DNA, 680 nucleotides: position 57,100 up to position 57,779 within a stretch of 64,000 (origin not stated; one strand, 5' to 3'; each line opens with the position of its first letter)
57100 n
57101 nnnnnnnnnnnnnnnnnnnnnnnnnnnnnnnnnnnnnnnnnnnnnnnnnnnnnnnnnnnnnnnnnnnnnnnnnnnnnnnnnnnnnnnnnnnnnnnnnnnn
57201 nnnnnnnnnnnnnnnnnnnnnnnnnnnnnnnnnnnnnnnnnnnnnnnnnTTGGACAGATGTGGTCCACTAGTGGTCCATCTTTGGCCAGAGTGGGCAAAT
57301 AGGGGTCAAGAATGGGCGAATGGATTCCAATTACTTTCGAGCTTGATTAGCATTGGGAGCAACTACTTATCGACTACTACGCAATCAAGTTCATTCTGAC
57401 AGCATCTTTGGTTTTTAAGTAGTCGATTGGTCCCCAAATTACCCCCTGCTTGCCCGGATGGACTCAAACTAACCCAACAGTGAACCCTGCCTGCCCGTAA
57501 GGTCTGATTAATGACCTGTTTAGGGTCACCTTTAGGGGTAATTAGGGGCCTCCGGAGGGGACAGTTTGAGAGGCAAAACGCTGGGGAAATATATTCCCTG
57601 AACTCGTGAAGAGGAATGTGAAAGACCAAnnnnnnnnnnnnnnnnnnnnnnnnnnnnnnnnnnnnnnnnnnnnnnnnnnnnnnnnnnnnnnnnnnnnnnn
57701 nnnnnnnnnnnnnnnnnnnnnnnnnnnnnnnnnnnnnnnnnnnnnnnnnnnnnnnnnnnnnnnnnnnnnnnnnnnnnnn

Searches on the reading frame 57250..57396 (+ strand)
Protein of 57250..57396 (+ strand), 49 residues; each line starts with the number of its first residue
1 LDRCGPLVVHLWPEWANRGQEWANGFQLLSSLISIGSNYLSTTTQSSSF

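Call 60: search_protein_representatives(protein=window:57250-57396:+)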
Query: 49 residues. Proteins with E-value up to 0.001 (for the whole library): 0; up to 1e-10: 0; up to 1e-30: 0. The best 0 are listed.

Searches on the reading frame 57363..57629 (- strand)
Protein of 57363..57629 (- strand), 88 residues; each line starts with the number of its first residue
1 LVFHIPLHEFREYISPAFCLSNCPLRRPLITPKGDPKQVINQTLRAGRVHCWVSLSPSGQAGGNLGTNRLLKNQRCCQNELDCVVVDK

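Call 11: search_protein_families(library=pfam, proteins=[window:57363-57629:-], max_evalue=0.01)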
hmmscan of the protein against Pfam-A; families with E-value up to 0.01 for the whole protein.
window:57363-57629:- (88 aa): 0 families

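Call 31: find_homologous_proteins(query=window:57366-57629:-, max_evalue=0.01)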
Query window:57366-57629:-: no candidate shares three 5-residue words with the query. No homologue found.
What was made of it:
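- Tried and rejected: ORF88 shares no words with any of 5.8 billion proteins (call 31), and ORF49 has no hit among 1.84 billion representatives (call 60).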
